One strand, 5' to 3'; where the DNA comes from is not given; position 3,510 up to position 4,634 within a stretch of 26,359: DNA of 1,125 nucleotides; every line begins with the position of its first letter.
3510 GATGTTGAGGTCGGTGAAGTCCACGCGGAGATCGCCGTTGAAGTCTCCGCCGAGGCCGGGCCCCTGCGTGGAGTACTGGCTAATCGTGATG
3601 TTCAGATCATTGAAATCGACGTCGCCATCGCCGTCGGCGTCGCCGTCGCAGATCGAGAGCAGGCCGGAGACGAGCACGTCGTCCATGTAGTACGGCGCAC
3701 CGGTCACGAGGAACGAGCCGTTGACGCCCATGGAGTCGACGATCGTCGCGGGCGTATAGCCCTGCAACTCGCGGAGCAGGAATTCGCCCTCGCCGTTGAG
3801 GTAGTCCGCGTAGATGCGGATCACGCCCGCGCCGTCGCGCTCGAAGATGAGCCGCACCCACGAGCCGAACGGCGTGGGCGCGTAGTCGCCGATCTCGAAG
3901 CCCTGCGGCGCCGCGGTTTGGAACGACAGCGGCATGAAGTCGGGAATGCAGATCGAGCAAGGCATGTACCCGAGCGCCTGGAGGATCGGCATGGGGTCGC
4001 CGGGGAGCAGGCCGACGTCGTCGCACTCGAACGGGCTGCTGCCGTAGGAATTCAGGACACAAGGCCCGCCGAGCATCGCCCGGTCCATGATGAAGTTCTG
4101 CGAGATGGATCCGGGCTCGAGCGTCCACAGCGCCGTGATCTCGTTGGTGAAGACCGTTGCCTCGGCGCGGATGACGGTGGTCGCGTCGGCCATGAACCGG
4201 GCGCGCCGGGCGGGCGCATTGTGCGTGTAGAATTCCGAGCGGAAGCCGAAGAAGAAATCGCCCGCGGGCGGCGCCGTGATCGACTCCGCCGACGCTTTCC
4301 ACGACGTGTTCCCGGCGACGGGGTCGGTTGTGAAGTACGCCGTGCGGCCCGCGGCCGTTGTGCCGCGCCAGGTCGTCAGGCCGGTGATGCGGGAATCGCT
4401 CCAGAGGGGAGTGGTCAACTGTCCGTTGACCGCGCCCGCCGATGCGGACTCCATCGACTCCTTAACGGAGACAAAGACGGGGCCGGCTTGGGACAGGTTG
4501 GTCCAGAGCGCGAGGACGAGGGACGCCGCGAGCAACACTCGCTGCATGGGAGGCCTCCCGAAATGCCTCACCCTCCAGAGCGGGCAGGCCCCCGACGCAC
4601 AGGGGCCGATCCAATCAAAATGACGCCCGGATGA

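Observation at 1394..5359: Cluster of four secreted proteins sharing a Cys-bracketed dockerin-like module: three tandem paralogs plus a divergent repeat protein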

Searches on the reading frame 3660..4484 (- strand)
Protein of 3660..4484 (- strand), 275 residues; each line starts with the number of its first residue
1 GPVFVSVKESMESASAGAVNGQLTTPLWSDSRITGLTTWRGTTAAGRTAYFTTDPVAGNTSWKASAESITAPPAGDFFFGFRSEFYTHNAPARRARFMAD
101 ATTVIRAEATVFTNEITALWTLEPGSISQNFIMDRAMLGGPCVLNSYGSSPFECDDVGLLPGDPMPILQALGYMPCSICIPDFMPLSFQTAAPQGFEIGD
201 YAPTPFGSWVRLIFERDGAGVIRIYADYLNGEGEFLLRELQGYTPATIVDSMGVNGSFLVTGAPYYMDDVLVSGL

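Call 60: search_protein_representatives(alignment_id=A4)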
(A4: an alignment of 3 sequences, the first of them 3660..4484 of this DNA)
Query: 3 sequences, 273 profile positions. Proteins with E-value up to 0.001 (for the whole library): 39; up to 1e-10: 27; up to 1e-30: 8. The best 39 are listed.
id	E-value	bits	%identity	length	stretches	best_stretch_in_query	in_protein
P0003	7.0e-139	478.2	-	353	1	1-272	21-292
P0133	2.2e-83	296.2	-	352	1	3-272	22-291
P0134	2.0e-61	224.1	-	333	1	1-273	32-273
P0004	1.5e-55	204.9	-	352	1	2-272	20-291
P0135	3.9e-35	137.9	-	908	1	2-272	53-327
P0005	1.7e-33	132.5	-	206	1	157-273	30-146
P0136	4.8e-33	131.1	-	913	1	15-272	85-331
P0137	2.9e-32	128.5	-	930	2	3-272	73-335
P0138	1.5e-30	122.9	-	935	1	53-271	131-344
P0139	9.2e-29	117.0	-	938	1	1-272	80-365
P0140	3.0e-27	112.1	-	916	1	54-272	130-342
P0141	9.2e-22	94.1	-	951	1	35-272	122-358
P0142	3.1e-20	89.1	-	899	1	94-272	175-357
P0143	3.7e-20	88.8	-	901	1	52-272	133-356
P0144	5.3e-20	88.3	-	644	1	99-271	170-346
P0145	1.8e-19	86.5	-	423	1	31-272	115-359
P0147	1.8e-17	80.0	-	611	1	4-272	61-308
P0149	1.2e-13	67.5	-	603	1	2-272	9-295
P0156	4.0e-11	59.2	-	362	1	49-272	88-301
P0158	4.6e-10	55.7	-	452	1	50-268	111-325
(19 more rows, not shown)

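Call 61: search_protein_families(library=pfam, proteins=[P0135, P0137, P0139, P0141, P0144, P0145, P0147, P0149, P0156, P0158], max_evalue=0.01)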
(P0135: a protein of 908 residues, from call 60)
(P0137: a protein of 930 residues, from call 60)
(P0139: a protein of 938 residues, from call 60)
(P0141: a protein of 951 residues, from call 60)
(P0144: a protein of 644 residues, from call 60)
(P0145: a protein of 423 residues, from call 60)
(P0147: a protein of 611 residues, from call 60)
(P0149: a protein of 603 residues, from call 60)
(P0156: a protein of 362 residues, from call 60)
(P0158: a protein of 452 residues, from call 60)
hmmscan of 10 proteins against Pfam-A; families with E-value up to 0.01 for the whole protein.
P0135 (908 aa): 0 families

P0137 (930 aa): 0 families

P0139 (938 aa): 0 families

P0141 (951 aa): 0 families

P0144 (644 aa): 0 families

P0145 (423 aa): 2 families
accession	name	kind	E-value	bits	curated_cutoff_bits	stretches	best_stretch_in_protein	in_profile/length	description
PF00404.24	Dockerin_1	-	0.0011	19.5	22.9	1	370-415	2-52/57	Dockerin type I domain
PF13202.12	EF-hand_5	-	0.0029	17.4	25.9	0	371-386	9-24/25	EF hand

P0147 (611 aa): 0 families

P0149 (603 aa): 0 families

P0156 (362 aa): 1 family
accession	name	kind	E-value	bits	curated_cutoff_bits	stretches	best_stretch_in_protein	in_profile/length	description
PF00404.24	Dockerin_1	-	0.00018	22.1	22.9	1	307-352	1-52/57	Dockerin type I domain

P0158 (452 aa): 0 families

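Call 64: search_protein_families(library=ncbifam, proteins=[P0133, P0135, P0145, P0156], max_evalue=0.01)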
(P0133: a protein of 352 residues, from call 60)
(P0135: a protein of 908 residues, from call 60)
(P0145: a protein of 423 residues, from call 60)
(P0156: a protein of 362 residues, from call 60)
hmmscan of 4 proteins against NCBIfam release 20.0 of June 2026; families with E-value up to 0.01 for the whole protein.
P0133 (352 aa): 1 family
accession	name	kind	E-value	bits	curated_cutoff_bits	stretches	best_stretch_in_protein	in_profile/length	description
NF041540.1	dockerin_GC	domain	4.5e-05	23.8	29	1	296-351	1-67/67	GC-type dockerin domain-anchored protein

P0135 (908 aa): 0 families

P0145 (423 aa): 1 family
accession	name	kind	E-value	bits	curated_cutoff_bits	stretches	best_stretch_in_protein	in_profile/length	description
NF041540.1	dockerin_GC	domain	0.00014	22.2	29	1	371-423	11-67/67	GC-type dockerin domain-anchored protein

P0156 (362 aa): 1 family
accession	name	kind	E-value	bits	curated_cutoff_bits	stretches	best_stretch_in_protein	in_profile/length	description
NF041540.1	dockerin_GC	domain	0.00021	21.7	29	1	308-360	10-67/67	GC-type dockerin domain-anchored protein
